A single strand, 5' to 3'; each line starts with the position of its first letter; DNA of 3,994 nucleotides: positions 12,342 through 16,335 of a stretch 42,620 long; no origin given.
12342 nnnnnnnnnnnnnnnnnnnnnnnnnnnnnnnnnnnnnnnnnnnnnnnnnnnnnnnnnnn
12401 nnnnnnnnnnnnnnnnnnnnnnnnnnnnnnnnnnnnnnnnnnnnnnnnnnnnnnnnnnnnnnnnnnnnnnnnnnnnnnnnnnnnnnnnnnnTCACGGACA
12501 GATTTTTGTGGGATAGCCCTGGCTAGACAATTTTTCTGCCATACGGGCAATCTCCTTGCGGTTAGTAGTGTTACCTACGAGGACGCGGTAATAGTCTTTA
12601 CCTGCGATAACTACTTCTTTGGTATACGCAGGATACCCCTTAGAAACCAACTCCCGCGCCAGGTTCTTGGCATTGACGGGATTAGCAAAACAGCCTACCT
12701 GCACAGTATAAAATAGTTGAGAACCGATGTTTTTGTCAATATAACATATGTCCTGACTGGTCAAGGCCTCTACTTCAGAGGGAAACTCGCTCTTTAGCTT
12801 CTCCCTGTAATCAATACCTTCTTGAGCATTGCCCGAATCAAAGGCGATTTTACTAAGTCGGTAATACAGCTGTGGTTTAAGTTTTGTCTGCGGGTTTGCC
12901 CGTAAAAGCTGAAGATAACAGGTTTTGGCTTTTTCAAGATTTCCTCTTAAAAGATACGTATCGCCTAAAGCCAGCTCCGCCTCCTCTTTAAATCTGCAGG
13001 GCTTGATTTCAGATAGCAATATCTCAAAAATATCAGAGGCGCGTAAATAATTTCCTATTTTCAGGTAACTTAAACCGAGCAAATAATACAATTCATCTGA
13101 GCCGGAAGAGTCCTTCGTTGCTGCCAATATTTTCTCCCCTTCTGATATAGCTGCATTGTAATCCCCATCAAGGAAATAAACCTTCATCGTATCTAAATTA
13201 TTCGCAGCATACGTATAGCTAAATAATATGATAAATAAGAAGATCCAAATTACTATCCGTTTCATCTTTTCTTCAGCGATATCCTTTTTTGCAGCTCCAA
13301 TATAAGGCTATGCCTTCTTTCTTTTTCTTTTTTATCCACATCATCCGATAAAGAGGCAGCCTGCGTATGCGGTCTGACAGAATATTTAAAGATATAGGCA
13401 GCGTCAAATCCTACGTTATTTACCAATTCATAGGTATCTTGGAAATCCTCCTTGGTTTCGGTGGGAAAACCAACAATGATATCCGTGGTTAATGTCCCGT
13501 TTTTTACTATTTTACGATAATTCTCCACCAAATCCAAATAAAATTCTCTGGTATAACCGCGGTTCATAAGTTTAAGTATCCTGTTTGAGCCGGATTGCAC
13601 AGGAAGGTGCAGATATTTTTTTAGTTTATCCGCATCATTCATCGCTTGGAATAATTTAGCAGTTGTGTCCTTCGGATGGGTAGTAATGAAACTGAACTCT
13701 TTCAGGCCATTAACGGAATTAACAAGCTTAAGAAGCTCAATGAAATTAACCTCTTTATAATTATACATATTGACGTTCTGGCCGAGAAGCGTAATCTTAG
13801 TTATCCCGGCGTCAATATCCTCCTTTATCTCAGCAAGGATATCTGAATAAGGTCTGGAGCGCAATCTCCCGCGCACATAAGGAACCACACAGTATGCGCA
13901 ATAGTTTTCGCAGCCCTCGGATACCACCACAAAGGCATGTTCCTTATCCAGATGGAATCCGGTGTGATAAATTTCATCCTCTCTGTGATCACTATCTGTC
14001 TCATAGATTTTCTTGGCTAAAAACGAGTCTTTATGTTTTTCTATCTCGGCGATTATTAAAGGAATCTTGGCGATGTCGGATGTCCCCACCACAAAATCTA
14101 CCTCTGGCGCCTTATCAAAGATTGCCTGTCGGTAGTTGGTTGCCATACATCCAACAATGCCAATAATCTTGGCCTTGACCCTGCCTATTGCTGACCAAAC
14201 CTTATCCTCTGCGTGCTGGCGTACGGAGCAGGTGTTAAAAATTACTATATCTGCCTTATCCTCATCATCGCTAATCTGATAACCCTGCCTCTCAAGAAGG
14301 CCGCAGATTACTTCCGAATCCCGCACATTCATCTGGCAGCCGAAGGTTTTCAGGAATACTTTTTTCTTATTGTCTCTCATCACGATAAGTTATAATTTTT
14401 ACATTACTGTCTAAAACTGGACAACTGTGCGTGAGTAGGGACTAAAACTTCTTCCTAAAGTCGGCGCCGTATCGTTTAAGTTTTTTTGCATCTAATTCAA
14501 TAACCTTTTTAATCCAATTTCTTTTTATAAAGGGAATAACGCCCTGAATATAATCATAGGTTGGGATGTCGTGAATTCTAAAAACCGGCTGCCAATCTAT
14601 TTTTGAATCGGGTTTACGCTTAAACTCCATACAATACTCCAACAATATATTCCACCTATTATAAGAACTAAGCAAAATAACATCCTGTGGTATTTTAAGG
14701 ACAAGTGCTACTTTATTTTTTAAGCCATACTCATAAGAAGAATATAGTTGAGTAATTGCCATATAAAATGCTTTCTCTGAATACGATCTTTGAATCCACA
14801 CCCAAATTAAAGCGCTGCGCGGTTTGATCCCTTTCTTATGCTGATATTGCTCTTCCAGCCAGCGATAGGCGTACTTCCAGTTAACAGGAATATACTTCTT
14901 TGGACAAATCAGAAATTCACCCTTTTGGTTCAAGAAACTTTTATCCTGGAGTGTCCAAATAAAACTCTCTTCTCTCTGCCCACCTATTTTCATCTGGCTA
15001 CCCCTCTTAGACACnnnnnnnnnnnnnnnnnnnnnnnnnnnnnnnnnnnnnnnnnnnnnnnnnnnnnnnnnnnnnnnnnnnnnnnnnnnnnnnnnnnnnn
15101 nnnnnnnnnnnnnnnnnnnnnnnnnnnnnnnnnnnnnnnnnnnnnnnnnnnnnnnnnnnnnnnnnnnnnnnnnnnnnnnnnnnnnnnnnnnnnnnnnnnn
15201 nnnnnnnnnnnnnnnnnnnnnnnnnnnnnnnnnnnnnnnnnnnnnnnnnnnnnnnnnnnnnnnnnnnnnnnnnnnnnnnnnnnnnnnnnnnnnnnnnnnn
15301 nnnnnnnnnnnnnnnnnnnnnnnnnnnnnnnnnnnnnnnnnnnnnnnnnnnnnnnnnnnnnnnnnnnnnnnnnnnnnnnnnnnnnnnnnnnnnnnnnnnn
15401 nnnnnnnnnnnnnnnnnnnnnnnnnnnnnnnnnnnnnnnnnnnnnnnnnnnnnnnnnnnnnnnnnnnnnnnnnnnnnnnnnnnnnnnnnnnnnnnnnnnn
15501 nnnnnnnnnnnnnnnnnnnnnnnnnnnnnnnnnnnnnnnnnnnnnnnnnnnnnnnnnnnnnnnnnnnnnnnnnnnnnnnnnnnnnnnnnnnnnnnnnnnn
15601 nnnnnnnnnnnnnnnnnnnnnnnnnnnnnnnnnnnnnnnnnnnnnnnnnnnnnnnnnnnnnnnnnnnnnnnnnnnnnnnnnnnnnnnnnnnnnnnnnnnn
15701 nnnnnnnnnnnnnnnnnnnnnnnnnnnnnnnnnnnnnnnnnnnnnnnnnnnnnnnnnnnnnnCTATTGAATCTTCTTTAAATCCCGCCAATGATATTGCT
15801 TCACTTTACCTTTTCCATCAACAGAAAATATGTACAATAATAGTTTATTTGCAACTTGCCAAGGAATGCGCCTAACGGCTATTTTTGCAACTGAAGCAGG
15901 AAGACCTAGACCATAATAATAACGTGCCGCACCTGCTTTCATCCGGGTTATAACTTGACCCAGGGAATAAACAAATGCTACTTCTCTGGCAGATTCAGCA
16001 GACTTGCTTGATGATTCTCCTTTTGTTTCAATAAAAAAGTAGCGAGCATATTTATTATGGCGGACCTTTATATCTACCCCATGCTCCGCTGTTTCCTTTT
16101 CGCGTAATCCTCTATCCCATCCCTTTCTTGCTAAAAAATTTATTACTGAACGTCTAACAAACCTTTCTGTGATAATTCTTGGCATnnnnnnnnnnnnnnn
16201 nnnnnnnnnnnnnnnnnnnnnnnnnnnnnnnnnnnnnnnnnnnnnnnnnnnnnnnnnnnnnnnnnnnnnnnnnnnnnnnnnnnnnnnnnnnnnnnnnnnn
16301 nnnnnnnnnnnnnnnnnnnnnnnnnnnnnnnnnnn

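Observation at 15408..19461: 3.2-kb restriction-modification cassette bracketed by ~350/460-bp imperfect inverted repeats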

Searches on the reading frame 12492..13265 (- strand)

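Call 10: search_protein_families(library=pfam, proteins=[window:12492-13265:-], max_evalue=0.01)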
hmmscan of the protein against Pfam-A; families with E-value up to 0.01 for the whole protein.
window:12492-13265:- (257 aa): 14 families
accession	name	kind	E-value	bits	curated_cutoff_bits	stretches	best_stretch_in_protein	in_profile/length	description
PF05036.18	SPOR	-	1.4e-14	54.6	21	1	185-251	4-70/76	SPOR domain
PF07719.23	TPR_2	-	2.4e-11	43.3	27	1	99-126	6-33/34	Tetratricopeptide repeat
PF13181.12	TPR_8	-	1.3e-10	41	25.7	1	99-126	6-33/34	Tetratricopeptide repeat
PF13428.12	TPR_14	-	6.6e-09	36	23.5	0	95-126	2-33/44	Tetratricopeptide repeat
PF13174.12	TPR_6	-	1.2e-07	32.3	26.3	0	95-127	1-33/33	Tetratricopeptide repeat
PF14559.12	TPR_19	-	2.1e-07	31.6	25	0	32-84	3-52/68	Tetratricopeptide repeat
PF13424.12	TPR_12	-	2.4e-07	31.3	30.1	0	29-81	12-69/77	Tetratricopeptide repeat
PF13432.12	TPR_16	-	2.6e-07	31.4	32.7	1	98-162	1-62/65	Tetratricopeptide repeat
PF00515.34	TPR_1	-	1.2e-05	25.3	27.8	0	99-125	6-32/34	Tetratricopeptide repeat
PF12895.13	ANAPC3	-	1.4e-05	25.7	27.2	0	34-81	3-47/82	Anaphase-promoting complex, cyclosome, subunit 3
PF13414.12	TPR_11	-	1.7e-05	24.8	26.8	0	101-127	1-27/42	TPR repeat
PF10602.15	RPN7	-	0.00011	22.4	29.6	0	95-159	37-101/174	26S proteasome subunit RPN7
PF13176.12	TPR_7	-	0.00017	21.8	27.9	0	99-126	4-31/36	Tetratricopeptide repeat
PF13525.12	YfiO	-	0.0014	18.9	25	0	16-69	38-91/203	Outer membrane lipoprotein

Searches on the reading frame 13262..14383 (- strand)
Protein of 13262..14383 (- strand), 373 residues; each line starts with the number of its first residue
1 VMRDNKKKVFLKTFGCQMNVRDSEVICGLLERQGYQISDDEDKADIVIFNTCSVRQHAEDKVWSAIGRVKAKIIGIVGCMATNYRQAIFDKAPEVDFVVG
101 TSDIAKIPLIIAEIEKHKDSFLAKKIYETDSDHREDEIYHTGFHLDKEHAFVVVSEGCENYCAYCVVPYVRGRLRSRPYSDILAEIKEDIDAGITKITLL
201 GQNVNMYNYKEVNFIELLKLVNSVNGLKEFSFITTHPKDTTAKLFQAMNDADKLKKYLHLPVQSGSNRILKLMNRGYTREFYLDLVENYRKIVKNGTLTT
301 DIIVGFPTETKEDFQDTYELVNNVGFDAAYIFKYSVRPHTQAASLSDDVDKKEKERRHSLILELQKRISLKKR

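Call 10: search_protein_families(library=pfam, proteins=[window:13262-14383:-], max_evalue=0.01)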
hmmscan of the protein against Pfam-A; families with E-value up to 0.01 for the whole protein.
window:13262-14383:- (373 aa): 2 families
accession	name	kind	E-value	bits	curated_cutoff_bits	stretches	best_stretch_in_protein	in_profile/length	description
PF00919.26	UPF0004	-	4.7e-30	103.9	27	1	8-100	1-98/98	Uncharacterized protein family UPF0004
PF04055.27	Radical_SAM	-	6.9e-29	101.6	29.5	1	152-321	1-166/166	Radical SAM superfamily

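Call 18: find_encoding_contigs(protein=window:13262-14383:-, flank=10000, max_places=8)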
Protein window:13262-14383:- (373 aa): no gene with exactly this product is on record in the collection.

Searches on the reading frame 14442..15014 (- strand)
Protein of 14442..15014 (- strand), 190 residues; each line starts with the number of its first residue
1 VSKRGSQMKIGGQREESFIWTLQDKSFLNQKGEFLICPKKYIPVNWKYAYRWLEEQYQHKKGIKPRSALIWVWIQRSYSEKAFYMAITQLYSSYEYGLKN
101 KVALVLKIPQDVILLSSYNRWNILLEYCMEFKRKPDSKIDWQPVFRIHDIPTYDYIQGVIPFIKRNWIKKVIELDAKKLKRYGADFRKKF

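Call 10: search_protein_families(library=pfam, proteins=[window:14442-15014:-], max_evalue=0.01)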
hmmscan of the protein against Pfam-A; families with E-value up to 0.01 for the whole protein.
window:14442-15014:- (190 aa): 1 family
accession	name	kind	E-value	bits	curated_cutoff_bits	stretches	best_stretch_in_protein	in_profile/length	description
PF12952.12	DUF3841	-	4.2e-06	27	27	1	17-127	9-105/178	Domain of unknown function (DUF3841)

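Call 53: search_protein_families(library=ncbifam, proteins=[window:14442-15014:-], max_evalue=0.01)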
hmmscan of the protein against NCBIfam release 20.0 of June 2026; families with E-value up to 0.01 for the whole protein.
window:14442-15014:- (190 aa): 0 families

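Call 54: search_protein_families(library=padloc, proteins=[window:14442-15014:-], max_evalue=0.01)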
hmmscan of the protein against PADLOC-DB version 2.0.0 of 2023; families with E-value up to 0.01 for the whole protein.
window:14442-15014:- (190 aa): 0 families

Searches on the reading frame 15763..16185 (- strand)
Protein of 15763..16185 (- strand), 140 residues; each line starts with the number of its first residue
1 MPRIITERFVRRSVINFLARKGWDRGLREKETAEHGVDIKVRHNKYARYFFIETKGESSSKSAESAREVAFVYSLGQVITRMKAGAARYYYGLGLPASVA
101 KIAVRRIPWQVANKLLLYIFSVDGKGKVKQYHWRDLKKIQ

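Call 10: search_protein_families(library=pfam, proteins=[window:15763-16185:-], max_evalue=0.01)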
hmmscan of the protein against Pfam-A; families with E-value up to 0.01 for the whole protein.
window:15763-16185:- (140 aa): 0 families

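Call 53: search_protein_families(library=ncbifam, proteins=[window:15763-16185:-], max_evalue=0.01)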
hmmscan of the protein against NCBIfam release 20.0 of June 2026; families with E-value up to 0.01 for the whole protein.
window:15763-16185:- (140 aa): 0 families

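Call 54: search_protein_families(library=padloc, proteins=[window:15763-16185:-], max_evalue=0.01)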
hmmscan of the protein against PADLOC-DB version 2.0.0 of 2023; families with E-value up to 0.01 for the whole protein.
window:15763-16185:- (140 aa): 0 families

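Call 71: predict_structure(protein=window:15763-16185:-)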
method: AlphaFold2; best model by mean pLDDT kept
length: 140 residues; sequences in the alignment: 1
mean_pLDDT: 49.2   pTM: 0.37
mean pLDDT of the five models: 49.2, 39.3, 38.4, 37.3, 36.2
residues with pLDDT >= 90: 0; 70-90: 2; 50-70: 61; < 50: 77
segments of 3 or more residues with pLDDT < 50: 1-7, 9-30, 33-36, 42-51, 56-59, 112-114, 116-128, 132-140
pLDDT, mean of each block of 10 residues (from residue 1): 39 47 46 50 42 48 50 53 58 65 55 48 46 41
secondary structure, 60 per line:
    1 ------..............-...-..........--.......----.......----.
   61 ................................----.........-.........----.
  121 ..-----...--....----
elements in order: H7-20 H26-35 E38-44 E49-55 H60-92 H97-105 H107-115 E120-122 E128-130 H133-136

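Call 79: search_solved_structures(query=window:15763-16185:-, max_evalue=1)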
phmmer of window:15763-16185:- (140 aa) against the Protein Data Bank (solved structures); distinct sequences matched with E-value up to 1: 1.
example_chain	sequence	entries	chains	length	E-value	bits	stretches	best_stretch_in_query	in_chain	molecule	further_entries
1u35_C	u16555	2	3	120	0.46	13.8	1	58-102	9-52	H2A histone family | Core histone macro-H2A.1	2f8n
